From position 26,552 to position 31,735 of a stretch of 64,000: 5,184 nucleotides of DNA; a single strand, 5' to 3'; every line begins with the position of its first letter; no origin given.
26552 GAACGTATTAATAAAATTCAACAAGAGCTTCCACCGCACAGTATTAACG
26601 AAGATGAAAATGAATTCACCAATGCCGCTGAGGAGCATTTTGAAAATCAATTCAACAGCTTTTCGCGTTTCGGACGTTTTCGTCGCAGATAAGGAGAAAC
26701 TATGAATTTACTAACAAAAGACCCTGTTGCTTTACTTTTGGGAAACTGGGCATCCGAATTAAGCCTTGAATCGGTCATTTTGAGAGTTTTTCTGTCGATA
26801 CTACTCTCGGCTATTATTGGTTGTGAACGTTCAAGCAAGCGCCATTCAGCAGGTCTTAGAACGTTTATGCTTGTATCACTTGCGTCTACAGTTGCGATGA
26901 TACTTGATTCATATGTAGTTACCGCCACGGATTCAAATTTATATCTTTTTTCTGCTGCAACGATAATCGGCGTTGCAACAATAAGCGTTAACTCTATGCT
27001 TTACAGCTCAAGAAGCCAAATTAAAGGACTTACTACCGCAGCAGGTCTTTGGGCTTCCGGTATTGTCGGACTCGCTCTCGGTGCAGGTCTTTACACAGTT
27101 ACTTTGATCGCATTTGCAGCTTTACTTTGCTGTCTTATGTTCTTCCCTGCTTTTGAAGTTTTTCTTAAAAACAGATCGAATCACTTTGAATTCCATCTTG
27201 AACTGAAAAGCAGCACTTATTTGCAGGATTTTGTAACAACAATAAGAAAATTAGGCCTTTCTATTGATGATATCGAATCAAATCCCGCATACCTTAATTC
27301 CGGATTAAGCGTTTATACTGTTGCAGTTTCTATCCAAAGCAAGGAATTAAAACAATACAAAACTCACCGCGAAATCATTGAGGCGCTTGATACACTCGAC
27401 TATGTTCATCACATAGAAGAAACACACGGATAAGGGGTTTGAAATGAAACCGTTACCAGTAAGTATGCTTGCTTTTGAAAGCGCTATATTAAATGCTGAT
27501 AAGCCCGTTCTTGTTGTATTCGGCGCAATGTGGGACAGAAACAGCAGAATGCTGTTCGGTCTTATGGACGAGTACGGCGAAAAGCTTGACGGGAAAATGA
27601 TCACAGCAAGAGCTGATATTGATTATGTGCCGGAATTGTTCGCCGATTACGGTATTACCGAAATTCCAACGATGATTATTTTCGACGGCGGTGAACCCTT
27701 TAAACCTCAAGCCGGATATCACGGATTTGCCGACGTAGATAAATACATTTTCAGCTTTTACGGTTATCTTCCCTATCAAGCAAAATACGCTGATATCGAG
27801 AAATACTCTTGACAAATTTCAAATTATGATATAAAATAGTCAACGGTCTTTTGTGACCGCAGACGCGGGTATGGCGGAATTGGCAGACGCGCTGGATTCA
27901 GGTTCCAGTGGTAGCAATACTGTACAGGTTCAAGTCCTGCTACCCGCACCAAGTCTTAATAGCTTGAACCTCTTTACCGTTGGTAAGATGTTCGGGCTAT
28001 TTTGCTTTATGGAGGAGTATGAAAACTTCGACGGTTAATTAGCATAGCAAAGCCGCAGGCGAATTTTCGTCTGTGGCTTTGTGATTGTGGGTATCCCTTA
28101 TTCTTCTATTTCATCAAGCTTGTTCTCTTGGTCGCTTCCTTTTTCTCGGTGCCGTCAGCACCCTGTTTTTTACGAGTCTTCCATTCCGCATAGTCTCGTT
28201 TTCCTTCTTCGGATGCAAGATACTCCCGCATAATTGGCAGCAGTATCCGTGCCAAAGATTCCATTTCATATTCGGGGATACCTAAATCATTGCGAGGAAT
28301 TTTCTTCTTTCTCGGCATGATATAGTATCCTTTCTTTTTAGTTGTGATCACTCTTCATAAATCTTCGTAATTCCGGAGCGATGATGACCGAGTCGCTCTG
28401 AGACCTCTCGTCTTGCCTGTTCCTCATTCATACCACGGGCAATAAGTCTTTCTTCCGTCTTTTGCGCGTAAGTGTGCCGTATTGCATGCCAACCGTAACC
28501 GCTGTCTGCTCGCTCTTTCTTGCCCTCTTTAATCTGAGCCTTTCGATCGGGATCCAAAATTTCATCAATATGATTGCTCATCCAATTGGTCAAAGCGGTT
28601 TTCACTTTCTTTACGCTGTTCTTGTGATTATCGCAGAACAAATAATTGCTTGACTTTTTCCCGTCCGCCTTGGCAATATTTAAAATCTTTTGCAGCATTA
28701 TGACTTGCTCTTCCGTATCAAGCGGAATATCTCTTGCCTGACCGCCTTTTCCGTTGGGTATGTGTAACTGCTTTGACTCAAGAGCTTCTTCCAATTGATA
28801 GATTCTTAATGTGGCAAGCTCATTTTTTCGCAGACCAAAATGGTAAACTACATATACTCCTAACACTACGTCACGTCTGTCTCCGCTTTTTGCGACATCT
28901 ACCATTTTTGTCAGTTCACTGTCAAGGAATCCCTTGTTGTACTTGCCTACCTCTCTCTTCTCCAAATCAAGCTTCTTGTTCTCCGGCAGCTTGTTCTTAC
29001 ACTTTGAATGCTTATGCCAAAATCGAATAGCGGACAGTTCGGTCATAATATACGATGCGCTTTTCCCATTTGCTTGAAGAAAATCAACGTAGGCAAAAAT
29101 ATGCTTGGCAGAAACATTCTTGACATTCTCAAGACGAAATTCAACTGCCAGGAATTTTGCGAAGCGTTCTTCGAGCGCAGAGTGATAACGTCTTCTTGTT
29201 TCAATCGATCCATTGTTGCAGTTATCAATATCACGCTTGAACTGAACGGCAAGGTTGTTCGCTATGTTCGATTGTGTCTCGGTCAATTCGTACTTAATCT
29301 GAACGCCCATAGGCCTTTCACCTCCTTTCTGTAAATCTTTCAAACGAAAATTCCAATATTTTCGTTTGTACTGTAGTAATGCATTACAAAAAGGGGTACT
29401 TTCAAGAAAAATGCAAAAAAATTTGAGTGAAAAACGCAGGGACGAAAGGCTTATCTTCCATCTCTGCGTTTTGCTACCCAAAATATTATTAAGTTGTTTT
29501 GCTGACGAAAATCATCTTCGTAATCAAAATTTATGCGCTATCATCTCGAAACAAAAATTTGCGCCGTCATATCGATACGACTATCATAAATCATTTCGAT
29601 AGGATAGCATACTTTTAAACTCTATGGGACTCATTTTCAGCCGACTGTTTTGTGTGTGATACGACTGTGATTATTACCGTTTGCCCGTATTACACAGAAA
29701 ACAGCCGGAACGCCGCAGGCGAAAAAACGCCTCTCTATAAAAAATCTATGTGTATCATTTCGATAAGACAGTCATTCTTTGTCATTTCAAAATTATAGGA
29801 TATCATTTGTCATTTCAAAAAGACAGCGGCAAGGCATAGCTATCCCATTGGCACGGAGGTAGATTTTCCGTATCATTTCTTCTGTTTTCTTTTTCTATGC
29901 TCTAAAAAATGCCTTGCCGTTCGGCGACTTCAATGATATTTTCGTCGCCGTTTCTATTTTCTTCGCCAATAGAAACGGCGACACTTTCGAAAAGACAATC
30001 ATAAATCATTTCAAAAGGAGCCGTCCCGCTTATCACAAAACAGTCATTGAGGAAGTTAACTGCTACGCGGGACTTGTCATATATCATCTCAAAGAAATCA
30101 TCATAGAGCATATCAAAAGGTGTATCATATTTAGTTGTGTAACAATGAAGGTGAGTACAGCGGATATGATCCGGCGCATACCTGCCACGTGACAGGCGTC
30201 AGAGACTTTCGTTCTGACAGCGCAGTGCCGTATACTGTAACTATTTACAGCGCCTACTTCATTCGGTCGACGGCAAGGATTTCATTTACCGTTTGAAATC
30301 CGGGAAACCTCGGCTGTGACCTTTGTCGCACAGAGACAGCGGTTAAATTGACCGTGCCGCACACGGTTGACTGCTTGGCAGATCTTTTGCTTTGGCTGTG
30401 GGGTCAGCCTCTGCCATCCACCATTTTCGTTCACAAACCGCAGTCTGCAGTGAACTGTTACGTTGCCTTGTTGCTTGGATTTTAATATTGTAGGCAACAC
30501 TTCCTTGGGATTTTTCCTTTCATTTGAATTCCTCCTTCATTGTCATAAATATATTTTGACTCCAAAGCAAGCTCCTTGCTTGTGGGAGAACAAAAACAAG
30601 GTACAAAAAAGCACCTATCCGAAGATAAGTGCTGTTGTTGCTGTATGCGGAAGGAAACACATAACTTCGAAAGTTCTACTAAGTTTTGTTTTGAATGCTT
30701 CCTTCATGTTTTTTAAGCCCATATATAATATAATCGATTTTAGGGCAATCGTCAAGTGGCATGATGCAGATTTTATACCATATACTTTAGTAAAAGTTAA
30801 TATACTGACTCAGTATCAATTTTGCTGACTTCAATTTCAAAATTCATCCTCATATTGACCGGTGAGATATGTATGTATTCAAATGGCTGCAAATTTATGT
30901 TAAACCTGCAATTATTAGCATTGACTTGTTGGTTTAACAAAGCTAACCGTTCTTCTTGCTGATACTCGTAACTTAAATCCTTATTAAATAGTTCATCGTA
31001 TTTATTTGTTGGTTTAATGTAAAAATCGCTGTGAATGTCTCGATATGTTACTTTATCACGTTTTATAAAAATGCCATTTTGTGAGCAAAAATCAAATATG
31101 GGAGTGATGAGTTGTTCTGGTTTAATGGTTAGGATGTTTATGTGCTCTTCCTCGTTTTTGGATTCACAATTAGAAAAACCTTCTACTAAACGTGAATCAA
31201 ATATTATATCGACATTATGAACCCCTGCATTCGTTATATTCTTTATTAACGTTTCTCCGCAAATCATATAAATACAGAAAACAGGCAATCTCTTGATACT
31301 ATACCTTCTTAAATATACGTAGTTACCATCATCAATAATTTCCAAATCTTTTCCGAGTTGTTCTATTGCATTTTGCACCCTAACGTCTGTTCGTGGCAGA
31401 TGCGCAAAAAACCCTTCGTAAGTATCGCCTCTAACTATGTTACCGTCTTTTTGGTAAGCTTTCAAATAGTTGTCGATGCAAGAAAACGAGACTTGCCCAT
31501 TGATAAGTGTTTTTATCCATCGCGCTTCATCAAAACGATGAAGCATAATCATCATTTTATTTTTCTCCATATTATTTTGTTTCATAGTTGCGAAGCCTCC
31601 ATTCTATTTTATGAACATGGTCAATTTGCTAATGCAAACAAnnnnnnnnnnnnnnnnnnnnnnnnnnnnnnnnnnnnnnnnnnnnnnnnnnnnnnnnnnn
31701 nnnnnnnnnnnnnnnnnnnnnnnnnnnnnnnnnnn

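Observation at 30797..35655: Island-borne operon: Xis-like HTH, 941-aa bitopic membrane protein, HEPN-motif protein and 262-aa orphan, a candidate undescribed defence / abortive-infection system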

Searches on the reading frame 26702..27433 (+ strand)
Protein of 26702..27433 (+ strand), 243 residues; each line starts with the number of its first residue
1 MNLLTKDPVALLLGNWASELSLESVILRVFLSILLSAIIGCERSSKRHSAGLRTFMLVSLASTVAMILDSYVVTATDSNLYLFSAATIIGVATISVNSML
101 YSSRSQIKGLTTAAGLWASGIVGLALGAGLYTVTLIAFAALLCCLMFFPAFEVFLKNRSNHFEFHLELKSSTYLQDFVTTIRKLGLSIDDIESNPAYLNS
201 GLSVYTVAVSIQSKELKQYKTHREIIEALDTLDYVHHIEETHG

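Call 40: search_protein_families(library=pfam, proteins=[window:26702-27433:+], max_evalue=0.001)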
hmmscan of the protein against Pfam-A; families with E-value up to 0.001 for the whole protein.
window:26702-27433:+ (243 aa): 2 families
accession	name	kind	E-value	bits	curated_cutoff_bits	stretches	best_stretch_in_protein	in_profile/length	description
PF02308.21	MgtC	-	4.2e-27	95.4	31.4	1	30-152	2-119/121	MgtC family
PF07457.16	DUF1516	-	0.00038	21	30.5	1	26-126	12-103/108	Protein of unknown function (DUF1516)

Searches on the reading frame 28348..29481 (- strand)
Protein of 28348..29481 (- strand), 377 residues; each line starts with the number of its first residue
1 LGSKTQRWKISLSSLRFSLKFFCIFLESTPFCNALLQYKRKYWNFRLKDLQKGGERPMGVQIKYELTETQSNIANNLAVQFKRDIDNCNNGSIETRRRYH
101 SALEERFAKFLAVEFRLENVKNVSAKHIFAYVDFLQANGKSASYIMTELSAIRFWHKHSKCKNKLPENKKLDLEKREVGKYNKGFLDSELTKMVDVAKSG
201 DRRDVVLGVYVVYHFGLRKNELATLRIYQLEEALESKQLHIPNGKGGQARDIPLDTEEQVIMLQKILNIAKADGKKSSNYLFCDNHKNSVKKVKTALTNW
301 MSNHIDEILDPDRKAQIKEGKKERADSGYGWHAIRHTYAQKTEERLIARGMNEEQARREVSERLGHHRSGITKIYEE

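Call 4: search_protein_families(library=pfam, proteins=[window:28348-29481:-], max_evalue=0.1)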
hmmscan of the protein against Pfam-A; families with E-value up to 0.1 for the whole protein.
window:28348-29481:- (377 aa): 3 families
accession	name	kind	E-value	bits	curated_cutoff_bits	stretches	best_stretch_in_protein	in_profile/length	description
PF00589.27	Phage_integrase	-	3.7e-11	43.5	27.1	1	189-375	7-165/172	Phage integrase family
PF02899.23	Phage_int_SAM_1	-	4.9e-06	27.2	22.3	1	80-156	3-76/83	Phage integrase, N-terminal SAM-like domain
PF12834.13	Phage_int_SAM_2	-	0.00031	21.7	22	1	78-154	5-80/91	Phage integrase, N-terminal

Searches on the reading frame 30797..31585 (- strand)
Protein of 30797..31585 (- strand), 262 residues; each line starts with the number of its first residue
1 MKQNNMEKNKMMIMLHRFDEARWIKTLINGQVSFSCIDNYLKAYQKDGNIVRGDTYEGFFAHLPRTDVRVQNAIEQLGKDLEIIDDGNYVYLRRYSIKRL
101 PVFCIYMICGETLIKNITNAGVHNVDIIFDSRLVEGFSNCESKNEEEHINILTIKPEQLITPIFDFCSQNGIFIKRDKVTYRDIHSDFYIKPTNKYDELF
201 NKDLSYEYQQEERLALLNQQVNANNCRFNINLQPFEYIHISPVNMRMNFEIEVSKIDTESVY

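Call 4: search_protein_families(library=pfam, proteins=[window:30797-31585:-], max_evalue=0.1)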
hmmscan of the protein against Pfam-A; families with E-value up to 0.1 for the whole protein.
window:30797-31585:- (262 aa): 0 families

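Call 5: search_protein_families(library=padloc, proteins=[window:30797-31585:-], max_evalue=0.1)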
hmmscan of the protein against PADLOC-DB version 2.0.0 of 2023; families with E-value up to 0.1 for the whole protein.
window:30797-31585:- (262 aa): 1 family
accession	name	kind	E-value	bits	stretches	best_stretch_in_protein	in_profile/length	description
PDLC02974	WH_III-A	-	0.012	13.9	1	6-51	1-46/101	-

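Call 6: search_protein_families(library=ncbifam, proteins=[window:30797-31585:-], max_evalue=0.1)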
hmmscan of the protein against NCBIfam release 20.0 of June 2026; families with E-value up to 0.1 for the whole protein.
window:30797-31585:- (262 aa): 0 families

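Call 7: search_protein_families(library=phrogs, proteins=[window:30797-31585:-], max_evalue=0.1)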
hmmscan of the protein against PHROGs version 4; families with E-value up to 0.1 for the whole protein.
window:30797-31585:- (262 aa): 1 family
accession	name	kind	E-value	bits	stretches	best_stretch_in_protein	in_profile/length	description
phrog_26561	-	unknown function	1.2e-09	39.2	1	8-230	7-225/249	-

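Call 12: find_homologous_proteins(query=window:30797-31585:-)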
Query window:30797-31585:- (262 aa): 5 proteins with E <= 0.001 among 196 candidates.
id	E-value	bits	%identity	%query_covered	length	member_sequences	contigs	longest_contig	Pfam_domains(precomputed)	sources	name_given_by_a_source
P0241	8.6e-174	594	100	100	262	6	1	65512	-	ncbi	-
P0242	2.6e-120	419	69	98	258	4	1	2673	-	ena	-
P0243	3.8e-120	418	67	99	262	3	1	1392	-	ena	-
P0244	3.6e-118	412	68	97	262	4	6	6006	-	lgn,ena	-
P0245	1.4e-114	400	68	94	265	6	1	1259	-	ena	-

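Call 34: search_solved_structures(query=A3, max_evalue=10)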
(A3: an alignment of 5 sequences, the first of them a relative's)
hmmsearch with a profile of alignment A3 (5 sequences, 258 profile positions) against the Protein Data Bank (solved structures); distinct sequences matched with E-value up to 10: 7.
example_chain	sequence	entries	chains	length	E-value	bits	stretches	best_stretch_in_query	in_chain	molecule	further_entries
5btr_A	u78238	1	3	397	0.055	15.8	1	20-66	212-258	NAD-dependent protein deacetylase sirtuin-1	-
4if6_A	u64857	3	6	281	0.14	14.5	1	20-67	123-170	NAD-dependent protein deacetylase sirtuin-1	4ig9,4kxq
4i5i_A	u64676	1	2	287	0.18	14.2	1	20-67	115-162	NAD-dependent protein deacetylase sirtuin-1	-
4zzh_A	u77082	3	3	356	0.24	13.8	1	20-66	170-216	NAD-dependent protein deacetylase sirtuin-1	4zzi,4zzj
6a2r_A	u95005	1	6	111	0.46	12.8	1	83-121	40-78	LexA repressor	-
6a2s_A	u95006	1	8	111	0.5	12.7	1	83-121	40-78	LexA repressor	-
6a2q_A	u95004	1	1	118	0.51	12.7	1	83-121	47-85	LexA repressor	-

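Call 78: find_encoding_contigs(protein=P0244, flank=6000, max_places=4)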
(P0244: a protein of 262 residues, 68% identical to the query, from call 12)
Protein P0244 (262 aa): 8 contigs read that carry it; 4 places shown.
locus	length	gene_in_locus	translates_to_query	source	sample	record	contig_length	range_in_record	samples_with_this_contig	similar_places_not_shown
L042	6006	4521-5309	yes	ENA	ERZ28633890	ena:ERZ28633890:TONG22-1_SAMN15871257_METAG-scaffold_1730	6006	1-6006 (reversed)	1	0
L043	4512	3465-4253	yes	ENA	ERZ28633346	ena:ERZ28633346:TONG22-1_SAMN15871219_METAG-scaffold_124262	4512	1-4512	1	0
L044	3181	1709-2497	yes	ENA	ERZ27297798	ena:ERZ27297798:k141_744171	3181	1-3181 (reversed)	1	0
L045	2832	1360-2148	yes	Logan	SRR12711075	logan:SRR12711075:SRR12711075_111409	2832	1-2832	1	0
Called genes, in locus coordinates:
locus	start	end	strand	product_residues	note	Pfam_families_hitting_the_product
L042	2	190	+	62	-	?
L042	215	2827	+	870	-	-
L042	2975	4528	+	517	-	PF13676:TIR_2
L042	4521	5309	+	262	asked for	-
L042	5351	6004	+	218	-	?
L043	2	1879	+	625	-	?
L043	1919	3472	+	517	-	PF13676:TIR_2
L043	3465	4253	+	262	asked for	-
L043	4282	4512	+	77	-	?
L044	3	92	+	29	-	?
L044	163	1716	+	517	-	PF13676:TIR_2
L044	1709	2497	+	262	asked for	-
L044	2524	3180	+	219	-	?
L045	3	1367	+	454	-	?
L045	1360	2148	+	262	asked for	-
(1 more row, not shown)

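Call 79: find_encoding_contigs(protein=P0242, flank=6000, max_places=3)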
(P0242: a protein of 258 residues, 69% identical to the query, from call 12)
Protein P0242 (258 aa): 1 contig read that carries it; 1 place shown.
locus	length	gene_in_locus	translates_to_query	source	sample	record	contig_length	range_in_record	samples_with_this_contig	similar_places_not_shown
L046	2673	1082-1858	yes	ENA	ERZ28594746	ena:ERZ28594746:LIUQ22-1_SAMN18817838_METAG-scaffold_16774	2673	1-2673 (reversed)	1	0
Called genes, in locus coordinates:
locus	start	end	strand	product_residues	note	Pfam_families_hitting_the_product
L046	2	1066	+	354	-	?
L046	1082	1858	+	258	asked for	-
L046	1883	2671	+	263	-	?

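Call 93: search_protein_families(library=pfam, proteins=[L042:215-2827:+, L042:2975-4528:+, L042:5336-6004:+], max_evalue=0.05)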
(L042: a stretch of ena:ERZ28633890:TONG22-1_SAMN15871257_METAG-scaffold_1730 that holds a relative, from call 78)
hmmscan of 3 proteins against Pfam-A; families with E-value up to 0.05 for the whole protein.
L042:215-2827:+ (870 aa): 4 families
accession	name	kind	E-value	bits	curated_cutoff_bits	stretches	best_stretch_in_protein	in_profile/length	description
PF19789.6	DUF6273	-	2.7e-12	47.3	23.5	1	642-809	1-171/172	Domain of unknown function (DUF6273)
PF13676.11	TIR_2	-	8.3e-09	36.4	28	1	153-280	1-110/122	TIR domain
PF24422.1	DUF7552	-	0.0041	17.7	27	0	446-461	15-30/76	Domain of unknown function (DUF7552)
PF01363.27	FYVE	-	0.021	15.4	27.8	1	2-49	7-56/67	FYVE zinc finger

L042:2975-4528:+ (517 aa): 2 families
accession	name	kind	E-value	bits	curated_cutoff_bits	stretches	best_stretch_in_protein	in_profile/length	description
PF13676.11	TIR_2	-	1.1e-10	42.4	28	1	170-285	8-112/122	TIR domain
PF12773.13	DZR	-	0.0013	19.3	27.3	0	306-328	22-45/45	Double zinc ribbon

L042:5336-6004:+ (223 aa): 3 families
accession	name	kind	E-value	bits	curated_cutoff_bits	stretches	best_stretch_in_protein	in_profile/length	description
PF10080.14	FtrD-like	-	0.0011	19.5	26.3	1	7-32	36-61/101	Membrane iron-sulfur containing protein FtrD-like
PF11781.13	Zn_ribbon_RRN7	-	0.0016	18.5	27.1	1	4-28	3-27/32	Zinc-finger of RNA-polymerase I-specific TFIIB, Rrn7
PF13648.12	Lipocalin_4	-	0.023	16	22.4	1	86-146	2-62/89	Lipocalin-like domain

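Call 99: search_dna_similar(query=window:30797-31585:-, collection=phages, mode=protein, max_evalue=0.001, max_rows=10)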
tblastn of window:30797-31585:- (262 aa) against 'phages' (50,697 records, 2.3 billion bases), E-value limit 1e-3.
Records with a match: 1; places in all: 1; records where one place covers at least 80% of the query: 0.
Best place of each record, by identity: <60% 1.
By first word of the organism name: Bacteriophage 1.
By host as written in the record: - 1.
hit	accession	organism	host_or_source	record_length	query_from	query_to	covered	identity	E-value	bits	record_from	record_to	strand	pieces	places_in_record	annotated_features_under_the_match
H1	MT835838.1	Bacteriophage sp.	human fecal samples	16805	25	213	72%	26.2%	3e-5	50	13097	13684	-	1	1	record has no annotation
